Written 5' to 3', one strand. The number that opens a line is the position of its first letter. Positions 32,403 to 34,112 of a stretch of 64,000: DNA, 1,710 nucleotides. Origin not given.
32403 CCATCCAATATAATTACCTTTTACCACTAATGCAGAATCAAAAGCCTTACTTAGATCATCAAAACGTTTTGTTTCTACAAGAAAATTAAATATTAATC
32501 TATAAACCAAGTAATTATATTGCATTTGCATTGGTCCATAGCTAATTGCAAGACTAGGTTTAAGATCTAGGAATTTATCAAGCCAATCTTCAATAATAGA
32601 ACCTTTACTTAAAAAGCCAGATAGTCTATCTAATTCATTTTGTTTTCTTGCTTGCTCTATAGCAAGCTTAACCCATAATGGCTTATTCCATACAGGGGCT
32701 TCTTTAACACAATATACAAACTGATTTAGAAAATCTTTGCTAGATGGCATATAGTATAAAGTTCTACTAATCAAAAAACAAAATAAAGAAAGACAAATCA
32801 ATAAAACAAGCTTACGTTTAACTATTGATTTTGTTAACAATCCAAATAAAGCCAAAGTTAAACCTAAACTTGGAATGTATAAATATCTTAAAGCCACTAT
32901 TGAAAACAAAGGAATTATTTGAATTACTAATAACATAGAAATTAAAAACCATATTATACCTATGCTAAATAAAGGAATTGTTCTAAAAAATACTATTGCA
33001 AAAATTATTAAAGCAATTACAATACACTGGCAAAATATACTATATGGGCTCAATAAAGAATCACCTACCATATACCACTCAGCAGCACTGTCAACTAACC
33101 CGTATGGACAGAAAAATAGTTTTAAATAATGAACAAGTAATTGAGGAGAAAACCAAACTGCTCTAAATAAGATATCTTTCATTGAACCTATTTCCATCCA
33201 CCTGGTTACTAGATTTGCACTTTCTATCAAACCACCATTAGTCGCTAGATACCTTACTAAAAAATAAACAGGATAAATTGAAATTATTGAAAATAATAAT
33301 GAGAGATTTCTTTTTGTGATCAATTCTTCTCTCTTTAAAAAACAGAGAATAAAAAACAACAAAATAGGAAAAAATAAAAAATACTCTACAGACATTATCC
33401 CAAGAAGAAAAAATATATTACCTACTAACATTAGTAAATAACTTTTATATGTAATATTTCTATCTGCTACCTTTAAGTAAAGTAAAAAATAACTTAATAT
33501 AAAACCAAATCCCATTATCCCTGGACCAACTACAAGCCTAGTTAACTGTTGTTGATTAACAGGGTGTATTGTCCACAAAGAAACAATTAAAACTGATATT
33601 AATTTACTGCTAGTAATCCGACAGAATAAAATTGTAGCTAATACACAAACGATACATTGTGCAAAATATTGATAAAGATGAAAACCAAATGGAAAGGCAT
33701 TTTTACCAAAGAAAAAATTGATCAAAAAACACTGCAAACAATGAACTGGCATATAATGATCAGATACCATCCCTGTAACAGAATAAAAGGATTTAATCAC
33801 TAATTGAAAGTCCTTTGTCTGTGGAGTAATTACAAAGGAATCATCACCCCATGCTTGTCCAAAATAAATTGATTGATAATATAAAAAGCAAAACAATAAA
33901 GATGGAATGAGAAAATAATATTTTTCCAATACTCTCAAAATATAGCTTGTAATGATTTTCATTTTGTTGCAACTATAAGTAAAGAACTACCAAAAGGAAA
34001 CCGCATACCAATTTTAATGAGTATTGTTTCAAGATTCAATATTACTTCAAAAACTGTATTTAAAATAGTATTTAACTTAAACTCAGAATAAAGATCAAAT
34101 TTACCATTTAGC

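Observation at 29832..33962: Arn-pathway-like module: sugar aminotransferase, polyprenyl-P GT2 and a GT-C/TPR transferase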

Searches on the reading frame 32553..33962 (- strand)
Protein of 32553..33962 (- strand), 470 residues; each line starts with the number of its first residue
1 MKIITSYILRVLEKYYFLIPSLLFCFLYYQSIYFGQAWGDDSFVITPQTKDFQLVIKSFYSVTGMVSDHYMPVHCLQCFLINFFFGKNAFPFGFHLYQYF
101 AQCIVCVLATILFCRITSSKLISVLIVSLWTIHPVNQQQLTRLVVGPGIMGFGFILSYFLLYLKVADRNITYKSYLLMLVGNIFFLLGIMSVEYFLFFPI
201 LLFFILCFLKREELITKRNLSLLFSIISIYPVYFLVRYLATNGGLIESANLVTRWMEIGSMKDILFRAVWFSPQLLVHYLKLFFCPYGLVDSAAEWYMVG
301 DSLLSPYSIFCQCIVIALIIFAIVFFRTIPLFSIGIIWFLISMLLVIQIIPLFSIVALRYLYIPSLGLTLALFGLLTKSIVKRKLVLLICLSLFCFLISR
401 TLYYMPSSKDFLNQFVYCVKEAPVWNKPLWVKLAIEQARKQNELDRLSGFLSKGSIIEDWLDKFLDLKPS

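Call 11: find_homologous_proteins(query=window:32553-33962:-, max_evalue=0.001)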
Query window:32553-33962:- (470 aa): 59 proteins with E <= 0.001 among 8000 candidates.
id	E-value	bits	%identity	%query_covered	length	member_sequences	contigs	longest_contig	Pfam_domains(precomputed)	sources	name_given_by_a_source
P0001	0.0e+0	1027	100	100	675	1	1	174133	PF13428.13,PF13181.13,PF07719.24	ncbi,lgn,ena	-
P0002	1.9e-208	711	66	100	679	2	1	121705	-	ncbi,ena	-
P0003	2.5e-175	602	58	99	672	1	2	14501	PF13428.13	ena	-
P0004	4.4e-149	516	52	97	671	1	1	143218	-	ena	-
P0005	6.3e-146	505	50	98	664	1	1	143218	-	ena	-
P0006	2.0e-138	481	48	98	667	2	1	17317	-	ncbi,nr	ncbi:MAG: hypothetical protein HYR97_07375 [Candidatus Melainabacteria bacterium]|nr:hypothetical pr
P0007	4.8e-137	476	45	99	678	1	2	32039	-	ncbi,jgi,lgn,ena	-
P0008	1.6e-136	474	49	98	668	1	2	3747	-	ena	-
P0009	8.2e-133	462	46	98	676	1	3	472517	-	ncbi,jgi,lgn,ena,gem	-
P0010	8.6e-132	459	45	98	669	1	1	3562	-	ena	-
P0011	2.7e-131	457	45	99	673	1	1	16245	-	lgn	-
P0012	3.5e-131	457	48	98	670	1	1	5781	-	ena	-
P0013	1.9e-130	454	46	99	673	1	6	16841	-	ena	-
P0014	2.0e-129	451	44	99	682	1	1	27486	-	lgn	-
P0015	3.5e-129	450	46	99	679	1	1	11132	-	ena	-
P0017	7.6e-126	439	44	99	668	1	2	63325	PF14559.13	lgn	-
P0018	3.0e-125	437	45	99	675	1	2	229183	PF14559.13,PF07719.24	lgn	-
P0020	6.5e-119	416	45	98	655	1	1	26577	-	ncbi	-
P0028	4.4e-104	367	42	98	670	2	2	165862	-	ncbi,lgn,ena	-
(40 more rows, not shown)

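Call 53: find_encoding_contigs(protein=P0009, flank=10000, max_places=2)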
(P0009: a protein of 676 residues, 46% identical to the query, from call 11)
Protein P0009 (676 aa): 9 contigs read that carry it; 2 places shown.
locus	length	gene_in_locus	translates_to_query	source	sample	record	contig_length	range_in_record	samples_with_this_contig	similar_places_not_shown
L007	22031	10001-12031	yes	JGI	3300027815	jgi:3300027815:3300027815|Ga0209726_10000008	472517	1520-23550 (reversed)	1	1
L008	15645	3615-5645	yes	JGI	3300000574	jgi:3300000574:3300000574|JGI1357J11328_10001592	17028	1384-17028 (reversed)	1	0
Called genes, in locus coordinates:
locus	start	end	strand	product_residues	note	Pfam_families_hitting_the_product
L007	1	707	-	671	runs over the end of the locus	PF02518:HATPase_c, PF00204:DNA_gyraseB, PF01751:Toprim, PF00986:DNA_gyraseB_C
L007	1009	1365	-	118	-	PF05258:DciA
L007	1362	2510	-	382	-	PF02463:SMC_N, PF13175:AAA_15 (weak), PF13476:AAA_23 (weak), PF13304:AAA_21 (faint)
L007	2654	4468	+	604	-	-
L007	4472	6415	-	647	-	PF13522:GATase_6, PF13537:GATase_7, PF00733:Asn_synthase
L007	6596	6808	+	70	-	-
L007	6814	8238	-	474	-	PF02310:B12-binding (faint), PF04055:Radical_SAM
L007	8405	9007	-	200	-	-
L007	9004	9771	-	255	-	PF08843:AbiEii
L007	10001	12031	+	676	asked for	-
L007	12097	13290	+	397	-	PF01041:DegT_DnrJ_EryC1, PF00155:Aminotran_1_2, PF01276:OKR_DC_1 (faint), PF00266:Aminotran_5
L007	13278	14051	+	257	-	PF13489:Methyltransf_23, PF13847:Methyltransf_31, PF08241:Methyltransf_11, PF08242:Methyltransf_12, PF13649:Methyltransf_25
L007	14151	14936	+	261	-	PF05721:PhyH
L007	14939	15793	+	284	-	PF01209:Ubie_methyltran, PF13489:Methyltransf_23, PF13847:Methyltransf_31, PF08241:Methyltransf_11, PF08242:Methyltransf_12, PF13649:Methyltransf_25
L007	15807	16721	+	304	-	PF00535:Glycos_transf_2, PF10111:Glyco_tranf_2_2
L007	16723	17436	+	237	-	PF08889:WbqC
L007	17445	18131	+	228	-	PF00551:Formyl_trans_N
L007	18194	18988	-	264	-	PF08843:AbiEii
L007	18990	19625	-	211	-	-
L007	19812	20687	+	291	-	PF00535:Glycos_transf_2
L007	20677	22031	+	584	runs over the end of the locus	-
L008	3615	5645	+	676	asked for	-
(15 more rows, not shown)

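Call 54: find_encoding_contigs(protein=P0018, flank=10000, max_places=2)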
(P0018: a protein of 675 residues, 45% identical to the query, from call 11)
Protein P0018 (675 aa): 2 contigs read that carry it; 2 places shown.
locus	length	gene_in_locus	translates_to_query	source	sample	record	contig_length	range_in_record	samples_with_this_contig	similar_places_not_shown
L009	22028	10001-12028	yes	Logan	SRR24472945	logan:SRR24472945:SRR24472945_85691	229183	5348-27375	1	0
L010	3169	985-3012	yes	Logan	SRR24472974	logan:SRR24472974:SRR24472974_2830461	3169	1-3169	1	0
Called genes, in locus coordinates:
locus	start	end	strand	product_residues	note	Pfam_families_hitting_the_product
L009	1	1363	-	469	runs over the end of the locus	PF02310:B12-binding (faint), PF04055:Radical_SAM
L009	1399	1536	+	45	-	-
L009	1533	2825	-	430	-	-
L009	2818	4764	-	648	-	PF13522:GATase_6, PF13537:GATase_7, PF00733:Asn_synthase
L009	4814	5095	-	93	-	-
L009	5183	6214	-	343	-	PF04055:Radical_SAM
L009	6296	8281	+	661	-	-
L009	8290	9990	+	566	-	-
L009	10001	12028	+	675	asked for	PF07719:TPR_2 (faint), PF14559:TPR_19 (faint)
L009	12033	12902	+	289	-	PF13489:Methyltransf_23, PF13847:Methyltransf_31, PF08241:Methyltransf_11, PF08242:Methyltransf_12, PF13649:Methyltransf_25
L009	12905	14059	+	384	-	PF00155:Aminotran_1_2, PF01041:DegT_DnrJ_EryC1, PF00266:Aminotran_5 (weak)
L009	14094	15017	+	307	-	PF00535:Glycos_transf_2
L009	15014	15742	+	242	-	-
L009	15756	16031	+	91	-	PF00550:PP-binding (weak)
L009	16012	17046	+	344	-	-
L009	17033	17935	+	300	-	-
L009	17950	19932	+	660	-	PF13522:GATase_6, PF13537:GATase_7, PF00733:Asn_synthase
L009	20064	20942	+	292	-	PF00535:Glycos_transf_2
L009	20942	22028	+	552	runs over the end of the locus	-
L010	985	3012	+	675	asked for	PF07719:TPR_2 (faint), PF14559:TPR_19 (faint)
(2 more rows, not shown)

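Call 55: find_encoding_contigs(protein=P0004, flank=10000, max_places=1)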
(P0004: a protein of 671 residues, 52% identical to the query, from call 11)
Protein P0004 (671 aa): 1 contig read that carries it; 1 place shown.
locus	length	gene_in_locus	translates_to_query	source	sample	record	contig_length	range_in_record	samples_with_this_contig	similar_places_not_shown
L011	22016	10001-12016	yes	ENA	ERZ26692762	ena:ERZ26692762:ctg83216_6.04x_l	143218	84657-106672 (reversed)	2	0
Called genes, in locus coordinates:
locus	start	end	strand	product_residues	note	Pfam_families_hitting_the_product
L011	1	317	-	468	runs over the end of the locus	PF02310:B12-binding (faint), PF04055:Radical_SAM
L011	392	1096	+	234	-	PF00483:NTP_transferase, PF12804:NTP_transf_3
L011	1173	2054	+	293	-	-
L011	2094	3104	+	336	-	PF00535:Glycos_transf_2, PF10111:Glyco_tranf_2_2 (weak)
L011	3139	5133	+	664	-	-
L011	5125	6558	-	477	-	-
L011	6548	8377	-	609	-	PF13522:GATase_6, PF13537:GATase_7, PF00733:Asn_synthase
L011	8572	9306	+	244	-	PF08889:WbqC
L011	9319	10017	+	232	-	PF00551:Formyl_trans_N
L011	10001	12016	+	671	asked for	-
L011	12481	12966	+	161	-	-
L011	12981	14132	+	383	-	PF01041:DegT_DnrJ_EryC1, PF00155:Aminotran_1_2, PF01276:OKR_DC_1 (weak), PF00266:Aminotran_5, PF01053:Cys_Met_Meta_PP (weak), PF01212:Beta_elim_lyase (weak)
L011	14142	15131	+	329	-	PF00535:Glycos_transf_2, PF10111:Glyco_tranf_2_2 (weak)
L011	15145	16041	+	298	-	PF13469:Sulfotransfer_3 (faint), PF00685:Sulfotransfer_1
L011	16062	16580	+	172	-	PF01583:APS_kinase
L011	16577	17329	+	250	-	PF13489:Methyltransf_23 (faint), PF01209:Ubie_methyltran, PF13649:Methyltransf_25, PF13847:Methyltransf_31 (weak), PF08241:Methyltransf_11, PF08242:Methyltransf_12 (weak)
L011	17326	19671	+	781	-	PF01326:PPDK_N, PF00391:PEP-utilizers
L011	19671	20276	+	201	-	PF07722:Peptidase_C26, PF00117:GATase, PF07722:Peptidase_C26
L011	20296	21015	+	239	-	PF00483:NTP_transferase, PF01128:IspD (weak), PF12804:NTP_transf_3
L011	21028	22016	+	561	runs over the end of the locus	-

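Call 56: find_encoding_contigs(protein=P0028, flank=10000, max_places=1)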
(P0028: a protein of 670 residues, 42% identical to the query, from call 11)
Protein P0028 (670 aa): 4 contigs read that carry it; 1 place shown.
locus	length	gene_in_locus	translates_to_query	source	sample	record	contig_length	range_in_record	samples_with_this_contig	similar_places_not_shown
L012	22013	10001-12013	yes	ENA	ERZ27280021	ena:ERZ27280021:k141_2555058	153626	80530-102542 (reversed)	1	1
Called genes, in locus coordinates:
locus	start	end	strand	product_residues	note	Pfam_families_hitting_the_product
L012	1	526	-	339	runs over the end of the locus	PF08240:ADH_N, PF00107:ADH_zinc_N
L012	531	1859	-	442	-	PF01979:Amidohydro_1, PF07969:Amidohydro_3 (weak)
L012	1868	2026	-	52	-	-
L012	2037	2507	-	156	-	-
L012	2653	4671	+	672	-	-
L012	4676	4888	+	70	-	-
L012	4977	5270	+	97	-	PF01541:GIY-YIG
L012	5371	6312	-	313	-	-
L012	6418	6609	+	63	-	-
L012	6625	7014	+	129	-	-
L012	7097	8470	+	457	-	-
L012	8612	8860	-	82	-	-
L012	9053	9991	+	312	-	PF01040:UbiA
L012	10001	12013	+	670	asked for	-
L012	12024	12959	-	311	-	PF13489:Methyltransf_23, PF07021:MetW (weak), PF08241:Methyltransf_11, PF08242:Methyltransf_12 (weak), PF13847:Methyltransf_31 (weak)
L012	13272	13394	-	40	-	-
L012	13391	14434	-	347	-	PF17761:DUF1016_N, PF06250:YhcG_C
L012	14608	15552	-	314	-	-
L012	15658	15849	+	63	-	-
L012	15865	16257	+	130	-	-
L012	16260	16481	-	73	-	-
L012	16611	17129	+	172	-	PF00565:SNase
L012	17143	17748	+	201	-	-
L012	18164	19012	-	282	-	PF02498:Bro-N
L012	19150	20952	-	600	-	PF11074:DUF2779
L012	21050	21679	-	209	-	-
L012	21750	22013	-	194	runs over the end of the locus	-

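Call 57: find_encoding_contigs(protein=P0017, flank=10000, max_places=1)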
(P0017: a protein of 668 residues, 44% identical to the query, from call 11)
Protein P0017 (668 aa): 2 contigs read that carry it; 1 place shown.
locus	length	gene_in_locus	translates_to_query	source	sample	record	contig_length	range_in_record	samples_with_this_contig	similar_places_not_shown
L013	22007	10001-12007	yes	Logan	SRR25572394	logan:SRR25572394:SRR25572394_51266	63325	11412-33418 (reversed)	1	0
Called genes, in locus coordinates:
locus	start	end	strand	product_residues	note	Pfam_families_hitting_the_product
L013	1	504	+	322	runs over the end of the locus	PF00535:Glycos_transf_2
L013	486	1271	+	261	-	-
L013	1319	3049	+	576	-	PF02543:Carbam_trans_N, PF16861:Carbam_trans_C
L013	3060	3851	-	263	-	PF05175:MTS (weak), PF13489:Methyltransf_23 (weak), PF13847:Methyltransf_31, PF08241:Methyltransf_11, PF08242:Methyltransf_12, PF13649:Methyltransf_25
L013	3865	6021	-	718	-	-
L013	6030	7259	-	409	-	PF01071:GARS_A (weak), PF02655:ATP-grasp_3, PF13535:ATP-grasp_4, PF18603:LAL_C2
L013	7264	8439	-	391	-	PF01041:DegT_DnrJ_EryC1, PF00155:Aminotran_1_2, PF00266:Aminotran_5 (weak)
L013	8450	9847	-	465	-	PF02310:B12-binding (faint), PF04055:Radical_SAM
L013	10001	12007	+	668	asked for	PF14559:TPR_19 (faint)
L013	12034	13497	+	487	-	PF02310:B12-binding, PF04055:Radical_SAM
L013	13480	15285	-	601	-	PF25840:Ulvan_lyase_N (weak)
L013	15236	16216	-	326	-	PF00535:Glycos_transf_2, PF10111:Glyco_tranf_2_2 (weak), PF13641:Glyco_tranf_2_3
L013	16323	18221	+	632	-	PF13522:GATase_6, PF13537:GATase_7, PF00733:Asn_synthase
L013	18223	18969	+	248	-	PF05401:NodS (weak), PF13489:Methyltransf_23, PF01209:Ubie_methyltran, PF13847:Methyltransf_31, PF08241:Methyltransf_11, PF08242:Methyltransf_12, PF13649:Methyltransf_25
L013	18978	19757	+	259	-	PF08241:Methyltransf_11 (weak)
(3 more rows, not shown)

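Call 59: search_protein_representatives(protein=window:32553-33962:-)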
Query: 470 residues. Proteins with E-value up to 0.001 (for the whole library): 3100; up to 1e-10: 175; up to 1e-30: 9. The best 150 are listed.
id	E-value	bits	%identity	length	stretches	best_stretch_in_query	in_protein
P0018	9.6e-126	437.0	46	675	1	10-464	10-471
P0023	8.2e-112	391.1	43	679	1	9-469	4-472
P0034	1.4e-101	357.4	43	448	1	14-431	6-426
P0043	5.7e-86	305.9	40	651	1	8-468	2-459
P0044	7.5e-81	289.0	44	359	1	14-365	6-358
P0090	2.2e-60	221.5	35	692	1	15-468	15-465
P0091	1.3e-43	166.3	40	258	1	9-225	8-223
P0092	2.4e-35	139.0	39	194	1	12-200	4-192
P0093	1.2e-34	136.7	47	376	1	298-468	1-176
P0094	2.1e-27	112.8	51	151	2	296-397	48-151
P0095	9.7e-26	107.3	51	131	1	9-106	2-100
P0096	8.7e-21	91.0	42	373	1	327-469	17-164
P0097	1.1e-18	84.1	43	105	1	17-115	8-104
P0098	1.6e-18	83.5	29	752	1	12-448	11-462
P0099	1.8e-18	83.3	27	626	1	22-447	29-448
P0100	2.9e-18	82.7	27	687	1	28-421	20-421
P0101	3.1e-18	82.6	26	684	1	67-385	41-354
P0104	4.8e-18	81.9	29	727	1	65-398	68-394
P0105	6.3e-18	81.5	26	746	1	67-396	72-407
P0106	7.6e-18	81.3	25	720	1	27-398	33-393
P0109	7.7e-17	78.0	29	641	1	18-408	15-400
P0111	7.0e-16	74.8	24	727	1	23-382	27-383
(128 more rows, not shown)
